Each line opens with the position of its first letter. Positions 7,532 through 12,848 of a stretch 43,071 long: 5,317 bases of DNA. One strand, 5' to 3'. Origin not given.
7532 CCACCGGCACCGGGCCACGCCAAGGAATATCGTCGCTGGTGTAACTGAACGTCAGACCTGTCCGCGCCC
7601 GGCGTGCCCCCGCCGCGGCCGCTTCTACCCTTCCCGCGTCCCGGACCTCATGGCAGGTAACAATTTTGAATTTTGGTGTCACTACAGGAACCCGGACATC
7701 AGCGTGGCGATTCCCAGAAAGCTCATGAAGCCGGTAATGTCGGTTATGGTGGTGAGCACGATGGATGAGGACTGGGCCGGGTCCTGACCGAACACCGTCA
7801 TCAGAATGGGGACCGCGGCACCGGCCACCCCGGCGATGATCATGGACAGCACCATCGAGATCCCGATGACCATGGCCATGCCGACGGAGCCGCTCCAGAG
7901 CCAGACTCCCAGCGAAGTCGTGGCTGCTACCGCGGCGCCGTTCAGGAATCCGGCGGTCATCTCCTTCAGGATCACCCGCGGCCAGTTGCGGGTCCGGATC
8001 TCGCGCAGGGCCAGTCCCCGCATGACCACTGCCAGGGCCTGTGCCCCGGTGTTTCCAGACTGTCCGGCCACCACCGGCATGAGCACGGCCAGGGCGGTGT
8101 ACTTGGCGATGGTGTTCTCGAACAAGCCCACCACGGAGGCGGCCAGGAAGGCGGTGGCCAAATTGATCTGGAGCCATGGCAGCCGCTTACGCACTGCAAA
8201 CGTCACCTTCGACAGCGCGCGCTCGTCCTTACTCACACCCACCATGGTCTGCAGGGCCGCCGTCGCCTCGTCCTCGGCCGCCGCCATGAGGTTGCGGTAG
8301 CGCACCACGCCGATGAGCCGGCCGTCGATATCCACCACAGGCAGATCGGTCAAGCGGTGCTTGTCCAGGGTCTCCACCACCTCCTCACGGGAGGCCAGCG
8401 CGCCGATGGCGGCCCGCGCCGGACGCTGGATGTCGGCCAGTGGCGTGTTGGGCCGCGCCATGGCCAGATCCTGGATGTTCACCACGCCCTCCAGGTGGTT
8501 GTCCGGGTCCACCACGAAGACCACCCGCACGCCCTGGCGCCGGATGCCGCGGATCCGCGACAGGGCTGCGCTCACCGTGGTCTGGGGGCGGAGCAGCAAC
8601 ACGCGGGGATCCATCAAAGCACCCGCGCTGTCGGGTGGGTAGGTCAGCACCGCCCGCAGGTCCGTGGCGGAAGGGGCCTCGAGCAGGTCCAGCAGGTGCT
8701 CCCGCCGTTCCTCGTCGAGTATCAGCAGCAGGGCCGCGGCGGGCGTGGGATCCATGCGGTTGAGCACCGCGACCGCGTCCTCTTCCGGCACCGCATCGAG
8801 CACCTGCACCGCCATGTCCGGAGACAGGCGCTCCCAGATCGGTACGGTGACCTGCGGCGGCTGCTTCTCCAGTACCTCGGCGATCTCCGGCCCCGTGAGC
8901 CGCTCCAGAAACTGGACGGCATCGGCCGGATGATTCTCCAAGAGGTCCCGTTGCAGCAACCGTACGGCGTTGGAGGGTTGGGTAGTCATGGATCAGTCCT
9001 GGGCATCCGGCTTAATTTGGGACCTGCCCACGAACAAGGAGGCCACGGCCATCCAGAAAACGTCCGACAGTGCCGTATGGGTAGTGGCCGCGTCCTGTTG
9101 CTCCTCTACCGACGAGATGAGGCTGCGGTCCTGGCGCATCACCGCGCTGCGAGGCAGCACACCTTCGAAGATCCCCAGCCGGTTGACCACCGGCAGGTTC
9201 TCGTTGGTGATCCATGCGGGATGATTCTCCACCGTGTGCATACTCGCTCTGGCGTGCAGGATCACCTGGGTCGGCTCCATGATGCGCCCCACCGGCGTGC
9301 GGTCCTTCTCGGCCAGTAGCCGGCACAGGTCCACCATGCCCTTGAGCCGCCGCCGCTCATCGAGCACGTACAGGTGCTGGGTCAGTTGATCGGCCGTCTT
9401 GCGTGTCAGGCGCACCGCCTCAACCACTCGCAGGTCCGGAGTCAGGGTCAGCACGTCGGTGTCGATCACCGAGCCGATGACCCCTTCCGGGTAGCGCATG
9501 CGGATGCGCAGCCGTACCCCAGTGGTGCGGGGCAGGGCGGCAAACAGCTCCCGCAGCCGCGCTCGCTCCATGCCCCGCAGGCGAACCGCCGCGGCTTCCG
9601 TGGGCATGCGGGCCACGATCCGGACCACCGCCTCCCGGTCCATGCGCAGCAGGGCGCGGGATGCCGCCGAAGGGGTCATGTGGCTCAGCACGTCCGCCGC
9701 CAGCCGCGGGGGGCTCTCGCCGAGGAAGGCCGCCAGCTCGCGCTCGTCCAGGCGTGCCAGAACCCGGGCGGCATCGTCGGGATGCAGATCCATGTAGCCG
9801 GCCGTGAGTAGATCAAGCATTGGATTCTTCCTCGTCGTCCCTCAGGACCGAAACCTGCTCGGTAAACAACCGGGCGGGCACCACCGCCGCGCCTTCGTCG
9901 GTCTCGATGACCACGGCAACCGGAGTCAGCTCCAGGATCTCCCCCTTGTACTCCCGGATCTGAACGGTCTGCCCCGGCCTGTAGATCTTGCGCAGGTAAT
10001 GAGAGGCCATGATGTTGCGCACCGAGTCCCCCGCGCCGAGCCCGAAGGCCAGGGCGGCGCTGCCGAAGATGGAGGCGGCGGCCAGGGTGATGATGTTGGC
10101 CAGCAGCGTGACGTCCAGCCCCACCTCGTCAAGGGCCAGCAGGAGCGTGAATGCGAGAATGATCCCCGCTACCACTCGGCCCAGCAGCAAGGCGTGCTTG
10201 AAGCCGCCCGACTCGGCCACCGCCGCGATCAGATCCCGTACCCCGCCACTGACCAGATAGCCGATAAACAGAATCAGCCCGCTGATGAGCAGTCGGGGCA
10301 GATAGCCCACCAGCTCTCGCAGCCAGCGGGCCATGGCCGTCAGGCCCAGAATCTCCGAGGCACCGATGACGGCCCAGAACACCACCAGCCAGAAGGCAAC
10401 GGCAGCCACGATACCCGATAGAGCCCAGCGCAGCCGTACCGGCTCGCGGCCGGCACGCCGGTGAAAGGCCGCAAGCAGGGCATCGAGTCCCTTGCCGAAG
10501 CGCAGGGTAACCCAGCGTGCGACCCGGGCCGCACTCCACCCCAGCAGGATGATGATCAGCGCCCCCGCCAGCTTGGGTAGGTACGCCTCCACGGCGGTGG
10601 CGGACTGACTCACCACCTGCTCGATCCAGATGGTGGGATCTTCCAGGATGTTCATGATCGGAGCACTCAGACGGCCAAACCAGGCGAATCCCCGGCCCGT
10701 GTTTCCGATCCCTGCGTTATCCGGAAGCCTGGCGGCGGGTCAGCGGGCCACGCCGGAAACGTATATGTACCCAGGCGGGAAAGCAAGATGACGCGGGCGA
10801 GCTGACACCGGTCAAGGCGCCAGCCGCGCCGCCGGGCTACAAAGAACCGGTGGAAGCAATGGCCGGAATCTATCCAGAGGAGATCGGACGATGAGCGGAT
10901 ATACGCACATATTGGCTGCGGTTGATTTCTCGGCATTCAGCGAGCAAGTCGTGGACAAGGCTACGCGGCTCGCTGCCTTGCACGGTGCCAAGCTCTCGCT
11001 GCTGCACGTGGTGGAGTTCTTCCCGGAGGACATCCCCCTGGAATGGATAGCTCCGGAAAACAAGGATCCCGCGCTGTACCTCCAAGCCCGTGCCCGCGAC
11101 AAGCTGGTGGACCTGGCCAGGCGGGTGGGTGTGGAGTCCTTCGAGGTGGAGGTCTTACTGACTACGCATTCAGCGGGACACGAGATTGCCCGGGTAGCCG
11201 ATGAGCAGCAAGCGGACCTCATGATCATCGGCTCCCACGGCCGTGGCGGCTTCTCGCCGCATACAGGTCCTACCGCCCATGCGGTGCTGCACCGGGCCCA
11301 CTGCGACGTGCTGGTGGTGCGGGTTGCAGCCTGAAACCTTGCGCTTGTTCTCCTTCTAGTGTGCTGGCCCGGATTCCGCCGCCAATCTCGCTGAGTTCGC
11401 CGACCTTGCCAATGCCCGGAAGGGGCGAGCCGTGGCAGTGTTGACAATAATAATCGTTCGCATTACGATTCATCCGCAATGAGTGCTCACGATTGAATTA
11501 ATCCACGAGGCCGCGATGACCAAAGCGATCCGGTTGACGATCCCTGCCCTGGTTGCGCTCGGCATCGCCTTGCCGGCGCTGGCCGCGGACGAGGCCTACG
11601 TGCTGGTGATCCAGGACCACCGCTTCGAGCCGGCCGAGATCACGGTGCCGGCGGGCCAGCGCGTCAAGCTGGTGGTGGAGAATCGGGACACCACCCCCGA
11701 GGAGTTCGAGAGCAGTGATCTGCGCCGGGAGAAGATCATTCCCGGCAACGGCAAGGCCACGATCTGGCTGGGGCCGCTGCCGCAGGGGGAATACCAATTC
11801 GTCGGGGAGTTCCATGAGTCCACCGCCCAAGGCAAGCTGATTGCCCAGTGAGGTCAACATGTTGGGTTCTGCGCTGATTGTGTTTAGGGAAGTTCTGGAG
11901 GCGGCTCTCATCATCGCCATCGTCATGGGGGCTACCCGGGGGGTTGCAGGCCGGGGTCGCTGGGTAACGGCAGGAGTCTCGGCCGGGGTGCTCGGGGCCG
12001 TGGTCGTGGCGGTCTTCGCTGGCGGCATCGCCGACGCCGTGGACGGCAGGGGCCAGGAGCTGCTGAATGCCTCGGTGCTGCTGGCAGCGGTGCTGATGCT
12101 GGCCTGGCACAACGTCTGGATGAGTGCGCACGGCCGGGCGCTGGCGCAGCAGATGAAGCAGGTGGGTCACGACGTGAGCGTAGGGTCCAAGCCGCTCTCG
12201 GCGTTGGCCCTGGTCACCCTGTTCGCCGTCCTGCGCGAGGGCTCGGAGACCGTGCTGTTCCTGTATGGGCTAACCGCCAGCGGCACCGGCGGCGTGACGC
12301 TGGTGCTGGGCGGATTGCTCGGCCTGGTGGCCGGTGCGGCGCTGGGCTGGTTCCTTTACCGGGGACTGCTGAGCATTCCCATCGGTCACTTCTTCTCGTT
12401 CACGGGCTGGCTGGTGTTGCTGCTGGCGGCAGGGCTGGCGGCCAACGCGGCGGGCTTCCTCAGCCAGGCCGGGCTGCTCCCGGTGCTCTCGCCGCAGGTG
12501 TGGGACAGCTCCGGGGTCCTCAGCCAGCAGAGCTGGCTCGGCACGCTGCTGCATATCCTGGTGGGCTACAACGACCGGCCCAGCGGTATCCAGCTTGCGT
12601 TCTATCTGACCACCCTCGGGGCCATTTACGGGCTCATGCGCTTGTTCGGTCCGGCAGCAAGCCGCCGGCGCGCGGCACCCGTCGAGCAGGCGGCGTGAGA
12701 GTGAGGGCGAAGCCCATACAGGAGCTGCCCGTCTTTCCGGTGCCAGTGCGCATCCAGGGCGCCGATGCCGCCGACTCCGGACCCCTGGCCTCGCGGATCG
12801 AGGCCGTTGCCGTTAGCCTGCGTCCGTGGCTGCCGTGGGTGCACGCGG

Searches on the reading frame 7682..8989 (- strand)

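Call 70: search_protein_families(library=pfam, proteins=[window:7682-8989:-], max_evalue=0.00001)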
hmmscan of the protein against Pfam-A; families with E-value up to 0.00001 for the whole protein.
window:7682-8989:- (435 aa): 3 families
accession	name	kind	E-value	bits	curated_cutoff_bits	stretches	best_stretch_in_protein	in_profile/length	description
PF01769.21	MgtE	-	7.3e-31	107.5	27.6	1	304-427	1-125/125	Divalent cation transporter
PF03448.22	MgtE_N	-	7.2e-17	62.2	25.9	1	20-120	2-102/102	MgtE intracellular N domain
PF00571.33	CBS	-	2.3e-15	57.1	24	2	123-178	2-54/57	CBS domain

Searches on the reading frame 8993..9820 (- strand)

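Call 70: search_protein_families(library=pfam, proteins=[window:8993-9820:-], max_evalue=0.00001)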
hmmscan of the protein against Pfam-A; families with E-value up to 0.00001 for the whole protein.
window:8993-9820:- (275 aa): 2 families
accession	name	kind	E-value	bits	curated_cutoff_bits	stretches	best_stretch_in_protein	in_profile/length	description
PF03448.22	MgtE_N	-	8.5e-13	49.2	25.9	1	12-112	1-101/102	MgtE intracellular N domain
PF00571.33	CBS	-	3.5e-06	27.7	24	0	115-169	1-52/57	CBS domain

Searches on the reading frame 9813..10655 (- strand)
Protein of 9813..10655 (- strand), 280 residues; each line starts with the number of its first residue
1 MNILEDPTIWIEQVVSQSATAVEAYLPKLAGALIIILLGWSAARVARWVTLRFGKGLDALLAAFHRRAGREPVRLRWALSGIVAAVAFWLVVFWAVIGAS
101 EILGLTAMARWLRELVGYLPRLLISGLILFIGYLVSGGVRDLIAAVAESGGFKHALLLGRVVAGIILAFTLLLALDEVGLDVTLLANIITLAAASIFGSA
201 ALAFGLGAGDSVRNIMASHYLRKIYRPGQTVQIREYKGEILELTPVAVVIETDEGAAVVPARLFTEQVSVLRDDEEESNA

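Call 70: search_protein_families(library=pfam, proteins=[window:9813-10655:-], max_evalue=0.00001)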
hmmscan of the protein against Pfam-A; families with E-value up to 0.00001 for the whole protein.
window:9813-10655:- (280 aa): 1 family
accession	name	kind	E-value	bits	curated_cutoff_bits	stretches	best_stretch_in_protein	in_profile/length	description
PF05552.17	MS_channel_1st_1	-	1.4e-14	54.1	22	2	111-152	6-47/50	Mechanosensitive ion channel, conserved TM helix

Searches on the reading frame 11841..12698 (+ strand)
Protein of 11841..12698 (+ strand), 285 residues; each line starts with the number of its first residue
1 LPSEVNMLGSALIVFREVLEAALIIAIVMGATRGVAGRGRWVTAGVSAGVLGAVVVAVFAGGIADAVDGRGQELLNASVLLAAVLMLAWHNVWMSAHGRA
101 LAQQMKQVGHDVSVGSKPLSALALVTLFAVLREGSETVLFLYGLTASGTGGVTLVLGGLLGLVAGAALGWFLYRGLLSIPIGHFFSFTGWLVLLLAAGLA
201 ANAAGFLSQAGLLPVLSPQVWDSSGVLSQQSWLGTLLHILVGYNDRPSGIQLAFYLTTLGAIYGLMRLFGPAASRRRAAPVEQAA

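Call 70: search_protein_families(library=pfam, proteins=[window:11841-12698:+], max_evalue=0.00001)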
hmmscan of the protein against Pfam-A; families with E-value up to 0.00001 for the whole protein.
window:11841-12698:+ (285 aa): 1 family
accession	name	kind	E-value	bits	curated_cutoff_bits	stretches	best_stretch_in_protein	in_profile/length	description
PF03239.20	FTR1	-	1.4e-35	123.4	25.3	1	7-264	1-265/284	Iron permease FTR1 family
